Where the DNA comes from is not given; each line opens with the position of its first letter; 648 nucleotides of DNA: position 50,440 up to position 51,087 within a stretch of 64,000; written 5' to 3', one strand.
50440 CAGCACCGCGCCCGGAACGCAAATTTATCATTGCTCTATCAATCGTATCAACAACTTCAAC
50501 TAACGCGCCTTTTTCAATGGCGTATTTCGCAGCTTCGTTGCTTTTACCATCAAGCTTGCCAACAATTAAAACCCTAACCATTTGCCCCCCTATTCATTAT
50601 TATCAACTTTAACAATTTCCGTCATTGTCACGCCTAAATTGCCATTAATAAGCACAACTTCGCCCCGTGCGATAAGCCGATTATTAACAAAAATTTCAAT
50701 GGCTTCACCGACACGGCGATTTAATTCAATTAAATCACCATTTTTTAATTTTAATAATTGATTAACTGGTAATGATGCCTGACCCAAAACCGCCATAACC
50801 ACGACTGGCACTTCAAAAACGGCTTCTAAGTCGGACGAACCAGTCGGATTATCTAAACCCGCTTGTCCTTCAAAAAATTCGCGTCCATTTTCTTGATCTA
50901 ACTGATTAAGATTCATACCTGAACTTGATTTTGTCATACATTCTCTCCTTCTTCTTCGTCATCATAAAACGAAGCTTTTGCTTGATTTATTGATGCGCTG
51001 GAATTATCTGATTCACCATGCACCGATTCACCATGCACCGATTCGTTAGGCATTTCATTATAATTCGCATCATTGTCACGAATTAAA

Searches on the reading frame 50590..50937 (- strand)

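Call 42: search_protein_families(library=pfam, max_evalue=0.00001, proteins=[window:50590-50937:-])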
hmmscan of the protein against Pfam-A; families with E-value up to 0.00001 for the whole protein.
window:50590-50937:- (115 aa): 1 family
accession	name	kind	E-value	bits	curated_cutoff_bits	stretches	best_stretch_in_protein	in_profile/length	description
PF01052.25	FliMN_C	-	1.4e-22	79.9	23.8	1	39-109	2-72/73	Type III flagellar switch regulator (C-ring) FliN C-term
